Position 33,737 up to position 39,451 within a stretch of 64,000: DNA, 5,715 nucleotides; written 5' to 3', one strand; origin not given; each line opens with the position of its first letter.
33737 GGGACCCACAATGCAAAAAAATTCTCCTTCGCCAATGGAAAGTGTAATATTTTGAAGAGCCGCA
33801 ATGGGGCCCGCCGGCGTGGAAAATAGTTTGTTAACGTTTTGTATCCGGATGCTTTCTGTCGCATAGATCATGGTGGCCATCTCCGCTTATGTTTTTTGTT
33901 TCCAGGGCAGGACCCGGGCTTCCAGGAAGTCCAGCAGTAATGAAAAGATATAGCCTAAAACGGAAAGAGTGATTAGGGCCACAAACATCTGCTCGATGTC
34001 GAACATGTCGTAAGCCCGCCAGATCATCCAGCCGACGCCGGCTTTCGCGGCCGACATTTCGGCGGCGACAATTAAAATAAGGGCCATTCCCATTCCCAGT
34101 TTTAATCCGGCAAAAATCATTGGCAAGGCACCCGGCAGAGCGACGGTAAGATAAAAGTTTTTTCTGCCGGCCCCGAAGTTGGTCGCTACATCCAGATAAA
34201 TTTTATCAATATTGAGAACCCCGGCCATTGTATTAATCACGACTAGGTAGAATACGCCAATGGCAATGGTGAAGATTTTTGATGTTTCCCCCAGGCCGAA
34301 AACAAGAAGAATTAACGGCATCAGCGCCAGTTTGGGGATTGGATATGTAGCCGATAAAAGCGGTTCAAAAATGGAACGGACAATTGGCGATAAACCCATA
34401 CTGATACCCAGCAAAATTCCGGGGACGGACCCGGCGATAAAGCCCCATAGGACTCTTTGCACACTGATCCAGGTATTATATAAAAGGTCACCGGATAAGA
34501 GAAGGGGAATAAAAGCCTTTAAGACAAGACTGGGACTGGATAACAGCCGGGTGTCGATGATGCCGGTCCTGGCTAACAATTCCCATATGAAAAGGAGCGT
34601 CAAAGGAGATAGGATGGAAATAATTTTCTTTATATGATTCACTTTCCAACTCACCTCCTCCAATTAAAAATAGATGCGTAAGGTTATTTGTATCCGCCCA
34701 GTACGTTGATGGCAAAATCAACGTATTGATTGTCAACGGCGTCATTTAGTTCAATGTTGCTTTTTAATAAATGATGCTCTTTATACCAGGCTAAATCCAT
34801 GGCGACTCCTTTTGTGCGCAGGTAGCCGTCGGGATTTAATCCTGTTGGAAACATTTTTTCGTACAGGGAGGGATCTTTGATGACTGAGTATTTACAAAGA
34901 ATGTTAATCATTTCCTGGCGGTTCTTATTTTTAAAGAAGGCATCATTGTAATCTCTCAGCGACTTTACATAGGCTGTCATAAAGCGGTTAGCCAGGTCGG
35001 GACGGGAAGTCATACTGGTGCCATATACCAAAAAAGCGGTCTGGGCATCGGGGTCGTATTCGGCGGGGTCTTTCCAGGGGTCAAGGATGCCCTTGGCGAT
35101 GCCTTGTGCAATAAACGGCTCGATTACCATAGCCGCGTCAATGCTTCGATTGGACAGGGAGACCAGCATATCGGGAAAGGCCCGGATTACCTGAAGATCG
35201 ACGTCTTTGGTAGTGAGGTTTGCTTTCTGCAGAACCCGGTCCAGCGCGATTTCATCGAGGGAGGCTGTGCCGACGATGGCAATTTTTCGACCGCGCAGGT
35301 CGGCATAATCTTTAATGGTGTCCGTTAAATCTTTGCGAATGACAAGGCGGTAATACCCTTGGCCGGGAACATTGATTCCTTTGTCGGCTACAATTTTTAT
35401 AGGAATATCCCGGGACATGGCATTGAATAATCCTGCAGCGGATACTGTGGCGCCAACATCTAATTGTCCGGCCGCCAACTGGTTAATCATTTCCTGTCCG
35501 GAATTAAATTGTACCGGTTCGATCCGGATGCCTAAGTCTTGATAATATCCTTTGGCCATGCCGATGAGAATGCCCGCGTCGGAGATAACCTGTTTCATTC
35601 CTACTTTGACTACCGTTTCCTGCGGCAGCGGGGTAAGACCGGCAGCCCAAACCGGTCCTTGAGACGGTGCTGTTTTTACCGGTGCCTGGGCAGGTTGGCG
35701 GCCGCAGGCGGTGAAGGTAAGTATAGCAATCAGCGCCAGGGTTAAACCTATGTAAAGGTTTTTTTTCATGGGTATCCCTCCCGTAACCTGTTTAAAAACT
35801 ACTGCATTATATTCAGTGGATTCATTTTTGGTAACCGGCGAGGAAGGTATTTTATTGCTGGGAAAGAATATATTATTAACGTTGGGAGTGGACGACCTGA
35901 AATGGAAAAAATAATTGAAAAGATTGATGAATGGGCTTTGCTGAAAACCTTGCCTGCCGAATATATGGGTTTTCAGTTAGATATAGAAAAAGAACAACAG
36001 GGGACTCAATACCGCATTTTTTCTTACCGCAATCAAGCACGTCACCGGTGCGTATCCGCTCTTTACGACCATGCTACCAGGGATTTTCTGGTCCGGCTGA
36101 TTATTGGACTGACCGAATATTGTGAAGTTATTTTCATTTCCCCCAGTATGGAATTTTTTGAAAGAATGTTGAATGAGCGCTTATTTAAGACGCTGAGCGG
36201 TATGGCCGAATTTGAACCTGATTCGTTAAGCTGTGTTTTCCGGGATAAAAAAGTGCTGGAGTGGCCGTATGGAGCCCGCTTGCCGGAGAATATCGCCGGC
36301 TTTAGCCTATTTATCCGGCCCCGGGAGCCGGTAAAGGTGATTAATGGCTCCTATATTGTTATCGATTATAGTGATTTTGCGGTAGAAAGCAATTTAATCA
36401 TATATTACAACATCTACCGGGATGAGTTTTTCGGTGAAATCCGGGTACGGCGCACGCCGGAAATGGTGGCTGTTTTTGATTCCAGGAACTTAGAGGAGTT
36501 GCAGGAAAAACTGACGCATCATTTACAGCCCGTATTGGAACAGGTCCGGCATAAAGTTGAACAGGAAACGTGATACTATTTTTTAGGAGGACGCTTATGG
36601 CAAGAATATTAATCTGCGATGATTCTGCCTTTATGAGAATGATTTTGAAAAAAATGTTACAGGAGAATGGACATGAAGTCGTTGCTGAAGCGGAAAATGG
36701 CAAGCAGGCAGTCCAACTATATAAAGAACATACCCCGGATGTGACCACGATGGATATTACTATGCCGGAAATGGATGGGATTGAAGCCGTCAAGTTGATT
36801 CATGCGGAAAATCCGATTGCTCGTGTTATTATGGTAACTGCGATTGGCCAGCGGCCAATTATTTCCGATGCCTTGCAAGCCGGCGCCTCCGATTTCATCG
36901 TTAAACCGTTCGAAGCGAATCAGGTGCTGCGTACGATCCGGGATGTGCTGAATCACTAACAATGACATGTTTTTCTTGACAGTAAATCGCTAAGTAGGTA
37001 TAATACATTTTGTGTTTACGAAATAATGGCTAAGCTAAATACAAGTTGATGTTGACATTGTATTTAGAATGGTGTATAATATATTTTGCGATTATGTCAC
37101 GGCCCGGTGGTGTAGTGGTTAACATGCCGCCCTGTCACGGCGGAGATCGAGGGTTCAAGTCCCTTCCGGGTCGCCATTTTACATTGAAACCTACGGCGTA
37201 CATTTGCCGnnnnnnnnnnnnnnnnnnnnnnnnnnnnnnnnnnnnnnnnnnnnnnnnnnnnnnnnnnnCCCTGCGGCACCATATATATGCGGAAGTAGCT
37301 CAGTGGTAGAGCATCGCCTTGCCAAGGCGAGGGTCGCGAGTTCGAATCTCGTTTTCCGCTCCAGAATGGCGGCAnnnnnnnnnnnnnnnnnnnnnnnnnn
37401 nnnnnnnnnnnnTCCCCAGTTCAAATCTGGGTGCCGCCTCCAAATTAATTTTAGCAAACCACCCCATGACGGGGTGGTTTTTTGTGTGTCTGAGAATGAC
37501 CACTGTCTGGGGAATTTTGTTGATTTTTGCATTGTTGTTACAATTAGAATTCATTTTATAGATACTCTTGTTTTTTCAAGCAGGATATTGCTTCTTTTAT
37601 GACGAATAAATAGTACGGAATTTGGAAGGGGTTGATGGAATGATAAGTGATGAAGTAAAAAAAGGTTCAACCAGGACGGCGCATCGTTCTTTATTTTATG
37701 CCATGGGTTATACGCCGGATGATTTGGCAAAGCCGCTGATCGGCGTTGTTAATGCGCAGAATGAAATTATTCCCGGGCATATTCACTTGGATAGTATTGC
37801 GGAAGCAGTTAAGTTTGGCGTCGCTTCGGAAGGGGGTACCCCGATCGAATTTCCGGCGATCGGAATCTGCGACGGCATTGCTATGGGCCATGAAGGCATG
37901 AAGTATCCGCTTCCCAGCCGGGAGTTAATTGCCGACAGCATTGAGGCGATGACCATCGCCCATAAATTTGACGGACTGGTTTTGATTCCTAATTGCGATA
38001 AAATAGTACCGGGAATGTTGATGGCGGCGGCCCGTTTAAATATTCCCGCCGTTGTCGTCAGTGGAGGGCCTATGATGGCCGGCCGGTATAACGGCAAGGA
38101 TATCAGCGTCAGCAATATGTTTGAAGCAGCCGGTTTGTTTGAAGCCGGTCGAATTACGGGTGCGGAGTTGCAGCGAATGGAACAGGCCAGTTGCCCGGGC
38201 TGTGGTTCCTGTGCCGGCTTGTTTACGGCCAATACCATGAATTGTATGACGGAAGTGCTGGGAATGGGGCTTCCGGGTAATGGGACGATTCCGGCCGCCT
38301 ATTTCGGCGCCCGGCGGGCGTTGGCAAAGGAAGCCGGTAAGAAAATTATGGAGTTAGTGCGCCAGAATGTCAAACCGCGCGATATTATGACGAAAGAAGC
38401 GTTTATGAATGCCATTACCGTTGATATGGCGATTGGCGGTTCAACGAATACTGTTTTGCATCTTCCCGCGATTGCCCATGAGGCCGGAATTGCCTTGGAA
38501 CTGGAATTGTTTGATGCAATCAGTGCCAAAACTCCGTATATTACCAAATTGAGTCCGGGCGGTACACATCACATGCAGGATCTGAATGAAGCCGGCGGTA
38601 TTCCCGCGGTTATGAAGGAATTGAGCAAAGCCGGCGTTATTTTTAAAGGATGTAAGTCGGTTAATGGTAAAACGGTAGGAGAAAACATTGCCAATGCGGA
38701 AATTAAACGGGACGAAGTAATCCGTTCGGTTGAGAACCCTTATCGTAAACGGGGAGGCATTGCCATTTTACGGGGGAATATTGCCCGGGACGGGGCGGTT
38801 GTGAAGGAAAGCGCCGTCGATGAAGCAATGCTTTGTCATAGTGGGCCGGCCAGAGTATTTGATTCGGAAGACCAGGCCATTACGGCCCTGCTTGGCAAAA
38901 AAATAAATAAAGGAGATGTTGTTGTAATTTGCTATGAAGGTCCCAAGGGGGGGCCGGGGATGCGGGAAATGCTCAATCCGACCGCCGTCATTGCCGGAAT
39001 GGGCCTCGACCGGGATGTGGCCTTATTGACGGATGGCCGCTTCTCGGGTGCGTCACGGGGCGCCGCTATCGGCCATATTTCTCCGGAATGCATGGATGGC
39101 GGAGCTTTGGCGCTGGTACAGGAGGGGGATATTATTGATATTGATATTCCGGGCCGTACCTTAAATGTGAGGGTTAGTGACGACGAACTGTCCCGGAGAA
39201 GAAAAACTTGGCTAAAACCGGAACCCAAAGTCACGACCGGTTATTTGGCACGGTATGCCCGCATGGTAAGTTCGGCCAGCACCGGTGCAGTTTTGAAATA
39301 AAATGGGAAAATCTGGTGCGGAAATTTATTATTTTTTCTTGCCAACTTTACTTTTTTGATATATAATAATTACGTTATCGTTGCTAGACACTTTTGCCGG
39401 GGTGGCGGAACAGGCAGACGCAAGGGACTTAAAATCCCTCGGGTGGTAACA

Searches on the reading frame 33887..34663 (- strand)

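Call 20: search_protein_families(library=pfam, proteins=[window:33887-34663:-])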
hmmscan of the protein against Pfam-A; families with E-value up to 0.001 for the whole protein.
window:33887-34663:- (258 aa): 1 family
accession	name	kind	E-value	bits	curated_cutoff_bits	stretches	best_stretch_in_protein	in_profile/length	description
PF00528.27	BPD_transp_1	-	1.7e-23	83.7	26.4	1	82-251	1-182/184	Binding-protein-dependent transport system inner membrane component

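Call 61: search_protein_families(library=ncbifam, proteins=[window:33887-34663:-], max_evalue=0.001)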
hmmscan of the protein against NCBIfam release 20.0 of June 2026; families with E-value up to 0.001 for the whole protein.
window:33887-34663:- (258 aa): 7 families
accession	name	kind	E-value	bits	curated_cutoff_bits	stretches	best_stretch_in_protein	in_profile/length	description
NF040733.1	ABC_perm_U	equivalog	2.6e-39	135.2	295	1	10-256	5-250/251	ABC transporter permease subunit SaoP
NF007545.0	PRK10160.1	equivalog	5.2e-39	134.3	342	1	12-256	22-272/275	taurine ABC transporter permease TauC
NF008470.0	PRK11365.1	equivalog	8.5e-39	133.5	347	1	11-255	9-253/263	aliphatic sulfonate ABC transporter permease SsuC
TIGR01183.1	ntrB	equivalog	3.4e-35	121.6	209.05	1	60-246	15-201/202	nitrate ABC transporter permease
TIGR03416.1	ABC_choXWV_perm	equivalog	3.1e-14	53.1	363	1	11-239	36-262/267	choline ABC transporter permease subunit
NF008196.0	PRK10952.1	equivalog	1.7e-11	43.6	439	1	43-241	123-322/356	glycine betaine/L-proline ABC transporter permease ProW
NF011624.0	PRK15050.1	equivalog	0.00043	19.5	247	1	139-191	172-226/297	2-aminoethylphosphonate ABC transporter permease subunit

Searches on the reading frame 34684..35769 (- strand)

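Call 20: search_protein_families(library=pfam, proteins=[window:34684-35769:-])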
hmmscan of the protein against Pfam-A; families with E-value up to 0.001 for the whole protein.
window:34684-35769:- (361 aa): 4 families
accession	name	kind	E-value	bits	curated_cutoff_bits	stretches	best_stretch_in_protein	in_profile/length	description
PF09084.16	NMT1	-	4.2e-18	66.5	20.5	1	65-272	5-207/216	NMT1/THI5 like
PF13379.11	NMT1_2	-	4.2e-17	63.3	24.7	1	50-291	4-251/252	NMT1-like family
PF12974.12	Phosphonate-bd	-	2.5e-06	27.5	27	1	78-219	26-166/242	ABC transporter, phosphonate, periplasmic substrate-binding protein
PF04069.17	OpuAC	-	8.7e-05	22.7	21.2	1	54-163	3-113/257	Substrate binding domain of ABC-type glycine betaine transport system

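Call 61: search_protein_families(library=ncbifam, proteins=[window:34684-35769:-], max_evalue=0.001)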
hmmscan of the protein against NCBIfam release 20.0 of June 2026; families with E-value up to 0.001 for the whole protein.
window:34684-35769:- (361 aa): 7 families
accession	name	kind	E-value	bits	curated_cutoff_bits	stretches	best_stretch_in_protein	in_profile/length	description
TIGR01728.1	SsuA_fam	subfamily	5.7e-23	81.5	163.5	1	54-350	1-289/290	aliphatic sulfonate ABC transporter substrate-binding protein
NF040735.1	SBP_SaoX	equivalog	6.6e-13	48.4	300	1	53-272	4-216/330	ABC transporter substrate-binding subunit SaoX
TIGR01729.1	taurine_ABC_bnd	equivalog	1e-10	41.6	304.25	1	74-226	20-164/300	taurine ABC transporter substrate-binding protein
TIGR02122.1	TRAP_TAXI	subfamily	1.1e-09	37.6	84.35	1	1-215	1-196/320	TAXI family TRAP transporter solute-binding subunit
NF008588.0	PRK11553.1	subfamily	1.3e-07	30.9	299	1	82-295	57-255/319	aliphatic sulfonate ABC transporter substrate-binding protein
TIGR03427.1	ABC_peri_uca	equivalog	5.3e-06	25.8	333.9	1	73-222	27-166/328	putative urea ABC transporter substrate-binding protein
NF008553.0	PRK11480.1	equivalog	0.00021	20.6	490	1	76-227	46-187/320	taurine ABC transporter substrate-binding protein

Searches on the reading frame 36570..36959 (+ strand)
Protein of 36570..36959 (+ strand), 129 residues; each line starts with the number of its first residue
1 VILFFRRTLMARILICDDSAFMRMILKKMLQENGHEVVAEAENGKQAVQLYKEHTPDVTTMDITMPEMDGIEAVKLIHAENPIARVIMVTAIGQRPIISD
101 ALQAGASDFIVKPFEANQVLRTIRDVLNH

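Call 20: search_protein_families(library=pfam, proteins=[window:36570-36959:+])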
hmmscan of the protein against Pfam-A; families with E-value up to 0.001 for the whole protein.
window:36570-36959:+ (129 aa): 1 family
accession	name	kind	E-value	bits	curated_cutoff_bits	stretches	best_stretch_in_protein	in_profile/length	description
PF00072.30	Response_reg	-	1.2e-32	112.8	30.2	1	13-123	1-110/111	Response regulator receiver domain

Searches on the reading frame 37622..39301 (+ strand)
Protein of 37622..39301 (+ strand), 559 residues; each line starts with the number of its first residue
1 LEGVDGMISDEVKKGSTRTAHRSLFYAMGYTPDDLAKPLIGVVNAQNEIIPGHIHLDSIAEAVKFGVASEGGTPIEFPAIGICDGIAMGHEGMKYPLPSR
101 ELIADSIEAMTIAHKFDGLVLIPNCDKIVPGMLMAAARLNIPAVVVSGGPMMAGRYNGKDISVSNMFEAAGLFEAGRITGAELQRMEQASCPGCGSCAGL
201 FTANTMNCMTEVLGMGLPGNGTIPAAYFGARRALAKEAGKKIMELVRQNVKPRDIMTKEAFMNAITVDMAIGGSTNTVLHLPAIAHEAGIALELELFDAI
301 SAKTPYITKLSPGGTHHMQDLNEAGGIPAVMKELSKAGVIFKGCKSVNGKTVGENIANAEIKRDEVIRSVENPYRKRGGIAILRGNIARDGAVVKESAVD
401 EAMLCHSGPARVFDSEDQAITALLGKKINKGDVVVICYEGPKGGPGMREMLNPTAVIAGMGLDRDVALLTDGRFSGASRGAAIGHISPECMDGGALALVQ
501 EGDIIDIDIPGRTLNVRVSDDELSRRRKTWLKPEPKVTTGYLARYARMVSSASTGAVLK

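Call 20: search_protein_families(library=pfam, proteins=[window:37622-39301:+])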
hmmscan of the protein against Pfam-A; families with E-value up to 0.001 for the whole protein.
window:37622-39301:+ (559 aa): 2 families
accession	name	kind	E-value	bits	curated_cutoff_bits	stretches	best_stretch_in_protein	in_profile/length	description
PF00920.27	ILVD_EDD_N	-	1.3e-137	458.7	27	1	37-355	1-316/316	Dihydroxy-acid/6-phosphogluconate dehydratase N-terminal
PF24877.1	ILV_EDD_C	-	5.1e-79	264.6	27.7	1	365-556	1-191/191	Dihydroxy-acid/6-phosphogluconate dehydratase C-terminal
